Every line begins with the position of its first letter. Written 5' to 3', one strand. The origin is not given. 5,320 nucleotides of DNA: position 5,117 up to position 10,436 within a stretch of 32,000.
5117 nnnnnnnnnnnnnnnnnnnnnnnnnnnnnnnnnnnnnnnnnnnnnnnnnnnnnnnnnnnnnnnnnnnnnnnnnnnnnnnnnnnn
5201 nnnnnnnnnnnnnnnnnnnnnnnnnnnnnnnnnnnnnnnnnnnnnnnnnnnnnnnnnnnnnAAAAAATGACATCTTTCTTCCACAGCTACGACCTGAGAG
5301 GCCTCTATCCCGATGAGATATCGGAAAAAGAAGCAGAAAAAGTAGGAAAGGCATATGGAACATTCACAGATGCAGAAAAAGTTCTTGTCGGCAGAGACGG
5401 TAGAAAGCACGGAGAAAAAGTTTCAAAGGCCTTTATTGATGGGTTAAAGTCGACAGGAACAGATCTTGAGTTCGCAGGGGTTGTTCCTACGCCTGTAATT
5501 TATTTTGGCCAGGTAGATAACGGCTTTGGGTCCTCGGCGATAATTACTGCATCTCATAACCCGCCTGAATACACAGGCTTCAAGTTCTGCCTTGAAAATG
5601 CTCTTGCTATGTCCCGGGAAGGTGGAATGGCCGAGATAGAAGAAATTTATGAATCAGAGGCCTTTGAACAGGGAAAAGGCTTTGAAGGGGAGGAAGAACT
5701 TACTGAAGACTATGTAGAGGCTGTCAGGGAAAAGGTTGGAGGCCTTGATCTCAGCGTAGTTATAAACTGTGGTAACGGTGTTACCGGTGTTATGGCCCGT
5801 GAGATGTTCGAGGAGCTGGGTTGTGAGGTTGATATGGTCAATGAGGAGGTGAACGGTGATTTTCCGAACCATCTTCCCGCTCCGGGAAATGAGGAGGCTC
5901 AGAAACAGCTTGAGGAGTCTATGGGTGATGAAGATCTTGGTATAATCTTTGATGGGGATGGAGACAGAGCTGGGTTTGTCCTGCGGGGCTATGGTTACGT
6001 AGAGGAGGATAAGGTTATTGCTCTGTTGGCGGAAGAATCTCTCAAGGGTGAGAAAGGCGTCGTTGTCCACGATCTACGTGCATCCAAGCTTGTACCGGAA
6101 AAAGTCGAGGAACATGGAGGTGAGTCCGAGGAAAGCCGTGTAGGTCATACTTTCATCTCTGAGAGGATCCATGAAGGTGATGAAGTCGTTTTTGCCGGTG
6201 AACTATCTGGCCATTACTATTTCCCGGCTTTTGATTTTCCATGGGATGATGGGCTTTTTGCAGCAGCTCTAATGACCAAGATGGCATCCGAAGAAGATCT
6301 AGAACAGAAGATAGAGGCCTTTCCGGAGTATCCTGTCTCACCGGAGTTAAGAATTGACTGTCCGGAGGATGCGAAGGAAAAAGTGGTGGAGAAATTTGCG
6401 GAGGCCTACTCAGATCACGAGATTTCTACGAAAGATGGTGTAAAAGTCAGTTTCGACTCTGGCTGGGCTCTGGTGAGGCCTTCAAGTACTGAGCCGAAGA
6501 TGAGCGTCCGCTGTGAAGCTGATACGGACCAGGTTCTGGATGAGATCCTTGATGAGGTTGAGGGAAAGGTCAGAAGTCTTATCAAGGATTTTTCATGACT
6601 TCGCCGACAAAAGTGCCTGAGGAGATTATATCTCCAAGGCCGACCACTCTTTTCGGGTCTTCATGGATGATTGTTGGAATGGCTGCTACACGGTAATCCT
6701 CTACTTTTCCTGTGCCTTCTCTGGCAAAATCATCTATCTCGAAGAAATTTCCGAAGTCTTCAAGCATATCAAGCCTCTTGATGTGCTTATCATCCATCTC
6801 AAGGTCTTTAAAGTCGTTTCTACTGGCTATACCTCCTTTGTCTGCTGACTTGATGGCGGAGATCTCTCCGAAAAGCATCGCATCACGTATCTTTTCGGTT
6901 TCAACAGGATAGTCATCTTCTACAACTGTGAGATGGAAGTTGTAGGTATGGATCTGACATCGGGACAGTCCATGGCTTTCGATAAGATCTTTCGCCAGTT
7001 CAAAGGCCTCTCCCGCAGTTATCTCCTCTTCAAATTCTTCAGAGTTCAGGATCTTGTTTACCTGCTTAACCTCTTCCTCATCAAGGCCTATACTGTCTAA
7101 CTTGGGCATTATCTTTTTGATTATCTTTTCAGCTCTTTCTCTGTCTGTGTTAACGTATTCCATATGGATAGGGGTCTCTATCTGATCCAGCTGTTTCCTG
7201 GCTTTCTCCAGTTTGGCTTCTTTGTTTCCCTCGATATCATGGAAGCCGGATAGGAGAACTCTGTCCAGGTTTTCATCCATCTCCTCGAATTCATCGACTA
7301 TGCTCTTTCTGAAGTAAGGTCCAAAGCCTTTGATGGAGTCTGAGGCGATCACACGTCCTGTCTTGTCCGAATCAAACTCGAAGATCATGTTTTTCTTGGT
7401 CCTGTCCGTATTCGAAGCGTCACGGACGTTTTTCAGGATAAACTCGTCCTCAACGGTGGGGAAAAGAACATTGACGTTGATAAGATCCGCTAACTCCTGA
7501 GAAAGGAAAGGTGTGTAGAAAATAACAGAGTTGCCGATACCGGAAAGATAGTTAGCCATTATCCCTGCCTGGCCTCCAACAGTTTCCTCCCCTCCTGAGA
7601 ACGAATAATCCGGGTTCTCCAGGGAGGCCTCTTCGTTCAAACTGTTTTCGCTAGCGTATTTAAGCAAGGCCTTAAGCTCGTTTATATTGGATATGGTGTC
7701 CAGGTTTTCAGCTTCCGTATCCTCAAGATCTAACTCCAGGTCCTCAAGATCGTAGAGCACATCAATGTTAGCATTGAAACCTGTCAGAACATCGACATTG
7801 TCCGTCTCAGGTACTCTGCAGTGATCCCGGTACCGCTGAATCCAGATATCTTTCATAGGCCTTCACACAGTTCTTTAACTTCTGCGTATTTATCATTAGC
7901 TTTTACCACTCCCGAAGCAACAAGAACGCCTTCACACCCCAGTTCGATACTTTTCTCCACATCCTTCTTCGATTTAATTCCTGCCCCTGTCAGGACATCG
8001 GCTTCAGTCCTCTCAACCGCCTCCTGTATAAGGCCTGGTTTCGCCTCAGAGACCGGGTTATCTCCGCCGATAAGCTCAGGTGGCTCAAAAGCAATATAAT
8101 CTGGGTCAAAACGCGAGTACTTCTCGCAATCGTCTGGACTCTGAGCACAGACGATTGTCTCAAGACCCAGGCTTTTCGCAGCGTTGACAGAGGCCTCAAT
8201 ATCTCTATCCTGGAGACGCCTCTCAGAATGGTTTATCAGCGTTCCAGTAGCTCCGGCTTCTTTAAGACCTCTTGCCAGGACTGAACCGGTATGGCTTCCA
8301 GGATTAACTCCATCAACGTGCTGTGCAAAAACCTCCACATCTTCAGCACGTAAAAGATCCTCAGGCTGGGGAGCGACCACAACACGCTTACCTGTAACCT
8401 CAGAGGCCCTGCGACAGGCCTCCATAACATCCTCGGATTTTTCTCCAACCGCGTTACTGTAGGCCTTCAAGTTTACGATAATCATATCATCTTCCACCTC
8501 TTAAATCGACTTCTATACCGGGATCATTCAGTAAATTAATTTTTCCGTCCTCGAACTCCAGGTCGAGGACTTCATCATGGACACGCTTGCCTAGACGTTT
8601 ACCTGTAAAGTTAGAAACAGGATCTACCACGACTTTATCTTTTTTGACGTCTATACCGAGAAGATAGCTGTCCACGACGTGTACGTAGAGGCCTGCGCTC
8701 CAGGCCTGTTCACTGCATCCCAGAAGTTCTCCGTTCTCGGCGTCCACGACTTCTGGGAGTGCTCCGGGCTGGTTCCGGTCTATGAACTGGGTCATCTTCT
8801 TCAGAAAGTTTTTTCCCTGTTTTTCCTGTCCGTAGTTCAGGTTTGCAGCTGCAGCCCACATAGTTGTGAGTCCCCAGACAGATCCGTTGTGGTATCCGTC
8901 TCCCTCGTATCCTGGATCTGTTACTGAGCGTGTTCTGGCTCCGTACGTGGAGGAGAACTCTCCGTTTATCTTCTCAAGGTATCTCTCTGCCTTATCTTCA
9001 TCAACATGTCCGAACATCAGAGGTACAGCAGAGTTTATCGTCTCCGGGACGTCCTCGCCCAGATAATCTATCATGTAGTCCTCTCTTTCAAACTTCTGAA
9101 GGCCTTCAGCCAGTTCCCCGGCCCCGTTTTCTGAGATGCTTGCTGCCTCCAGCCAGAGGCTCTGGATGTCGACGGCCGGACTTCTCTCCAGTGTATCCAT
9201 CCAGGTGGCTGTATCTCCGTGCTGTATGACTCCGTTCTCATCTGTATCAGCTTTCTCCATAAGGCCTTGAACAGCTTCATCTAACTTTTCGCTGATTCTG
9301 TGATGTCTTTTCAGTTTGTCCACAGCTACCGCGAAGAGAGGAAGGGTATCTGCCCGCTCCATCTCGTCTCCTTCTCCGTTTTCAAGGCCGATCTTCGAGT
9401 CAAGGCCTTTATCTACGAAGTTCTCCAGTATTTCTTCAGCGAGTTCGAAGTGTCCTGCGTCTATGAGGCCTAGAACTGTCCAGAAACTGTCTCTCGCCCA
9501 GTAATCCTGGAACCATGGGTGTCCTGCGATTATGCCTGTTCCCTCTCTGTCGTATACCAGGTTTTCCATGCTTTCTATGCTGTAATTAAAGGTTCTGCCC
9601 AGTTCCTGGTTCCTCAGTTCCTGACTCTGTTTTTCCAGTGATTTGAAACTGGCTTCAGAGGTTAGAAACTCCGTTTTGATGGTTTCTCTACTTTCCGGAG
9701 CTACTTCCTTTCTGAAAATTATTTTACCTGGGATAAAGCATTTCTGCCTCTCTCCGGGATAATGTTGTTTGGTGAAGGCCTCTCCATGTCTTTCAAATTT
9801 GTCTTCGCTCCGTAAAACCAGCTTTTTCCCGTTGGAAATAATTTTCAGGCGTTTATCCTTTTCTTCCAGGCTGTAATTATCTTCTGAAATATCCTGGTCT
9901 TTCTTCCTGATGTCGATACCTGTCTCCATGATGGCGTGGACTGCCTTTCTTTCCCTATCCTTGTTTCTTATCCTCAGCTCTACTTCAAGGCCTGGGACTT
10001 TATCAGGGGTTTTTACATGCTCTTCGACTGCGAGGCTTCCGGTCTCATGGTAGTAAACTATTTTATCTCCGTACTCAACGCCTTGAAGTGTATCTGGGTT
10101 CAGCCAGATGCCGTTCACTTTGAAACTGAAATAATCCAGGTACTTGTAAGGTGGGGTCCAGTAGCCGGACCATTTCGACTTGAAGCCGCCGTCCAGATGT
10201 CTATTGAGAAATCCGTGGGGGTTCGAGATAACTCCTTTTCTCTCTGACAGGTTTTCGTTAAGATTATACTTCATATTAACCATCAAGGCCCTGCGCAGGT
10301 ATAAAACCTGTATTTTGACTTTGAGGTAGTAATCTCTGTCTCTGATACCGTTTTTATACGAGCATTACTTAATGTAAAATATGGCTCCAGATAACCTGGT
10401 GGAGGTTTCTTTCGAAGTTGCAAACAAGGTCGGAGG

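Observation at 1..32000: Extreme over-representation of the palindrome AGGCCT (about one copy per 250 bp)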

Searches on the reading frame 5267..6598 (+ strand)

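Call 6: search_protein_families(library=pfam, proteins=[window:5267-6598:+])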
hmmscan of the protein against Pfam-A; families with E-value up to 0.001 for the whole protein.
window:5267-6598:+ (443 aa): 4 families
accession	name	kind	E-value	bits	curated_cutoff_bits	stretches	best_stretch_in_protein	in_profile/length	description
PF02878.22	PGM_PMM_I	-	2.1e-29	102.4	22.5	1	5-133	4-136/138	Phosphoglucomutase/phosphomannomutase, alpha/beta/alpha domain I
PF02880.22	PGM_PMM_III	-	5.1e-19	68.9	20.7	1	247-349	2-108/115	Phosphoglucomutase/phosphomannomutase, alpha/beta/alpha domain III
PF02879.22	PGM_PMM_II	-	8.1e-19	68.5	29.3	1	148-238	2-99/103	Phosphoglucomutase/phosphomannomutase, alpha/beta/alpha domain II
PF00408.26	PGM_PMM_IV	-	5.7e-13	49.2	23.1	1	360-432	1-66/68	Phosphoglucomutase/phosphomannomutase, C-terminal domain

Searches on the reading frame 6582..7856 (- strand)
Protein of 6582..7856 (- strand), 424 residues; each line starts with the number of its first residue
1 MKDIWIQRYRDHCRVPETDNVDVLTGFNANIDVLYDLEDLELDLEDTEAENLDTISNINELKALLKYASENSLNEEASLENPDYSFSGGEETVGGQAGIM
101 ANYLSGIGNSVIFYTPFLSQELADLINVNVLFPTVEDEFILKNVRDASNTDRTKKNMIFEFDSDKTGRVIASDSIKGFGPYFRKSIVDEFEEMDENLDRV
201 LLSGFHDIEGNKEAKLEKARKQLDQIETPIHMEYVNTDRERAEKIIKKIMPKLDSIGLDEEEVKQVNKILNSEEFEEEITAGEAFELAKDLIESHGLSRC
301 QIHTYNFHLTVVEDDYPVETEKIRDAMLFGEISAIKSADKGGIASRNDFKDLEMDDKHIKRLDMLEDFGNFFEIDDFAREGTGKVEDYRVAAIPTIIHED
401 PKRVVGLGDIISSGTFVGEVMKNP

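Call 6: search_protein_families(library=pfam, proteins=[window:6582-7856:-])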
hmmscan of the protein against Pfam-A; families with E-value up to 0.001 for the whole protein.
window:6582-7856:- (424 aa): 1 family
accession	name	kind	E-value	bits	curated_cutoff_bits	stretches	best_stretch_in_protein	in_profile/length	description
PF04587.20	ADP_PFK_GK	-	4.3e-49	167.8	27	1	23-417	3-429/430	ADP-specific Phosphofructokinase/Glucokinase conserved region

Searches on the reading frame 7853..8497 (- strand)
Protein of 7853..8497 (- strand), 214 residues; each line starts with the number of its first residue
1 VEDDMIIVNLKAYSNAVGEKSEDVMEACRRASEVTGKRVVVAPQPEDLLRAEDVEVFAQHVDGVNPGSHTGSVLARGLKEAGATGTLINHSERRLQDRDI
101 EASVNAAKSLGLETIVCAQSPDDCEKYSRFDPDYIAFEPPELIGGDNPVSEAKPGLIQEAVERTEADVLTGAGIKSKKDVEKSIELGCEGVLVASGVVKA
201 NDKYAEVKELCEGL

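Call 6: search_protein_families(library=pfam, proteins=[window:7853-8497:-])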
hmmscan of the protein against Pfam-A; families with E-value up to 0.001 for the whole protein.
window:7853-8497:- (214 aa): 3 families
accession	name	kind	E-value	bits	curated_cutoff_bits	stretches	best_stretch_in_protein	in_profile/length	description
PF00121.24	TIM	-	1.1e-33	117.3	20.1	1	5-202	2-237/245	Triosephosphate isomerase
PF05690.20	ThiG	-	1.1e-06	28.7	23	1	154-204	164-214/247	Thiazole biosynthesis protein ThiG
PF00977.27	His_biosynth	-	0.00014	21.8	23.6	1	155-206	63-114/228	Histidine biosynthesis protein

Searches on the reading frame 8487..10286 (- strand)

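Call 6: search_protein_families(library=pfam, proteins=[window:8487-10286:-])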
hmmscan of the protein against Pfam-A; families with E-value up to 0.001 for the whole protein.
window:8487-10286:- (599 aa): 2 families
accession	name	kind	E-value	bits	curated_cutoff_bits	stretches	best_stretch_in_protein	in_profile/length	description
PF06202.20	GDE_C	-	5.2e-18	65.6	21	1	246-532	12-363/367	Amylo-alpha-1,6-glucosidase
PF22422.2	MGH1-like_GH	-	2.5e-11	44.2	27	1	416-530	240-356/356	Mannosylglycerate hydrolase MGH1-like glycoside hydrolase domain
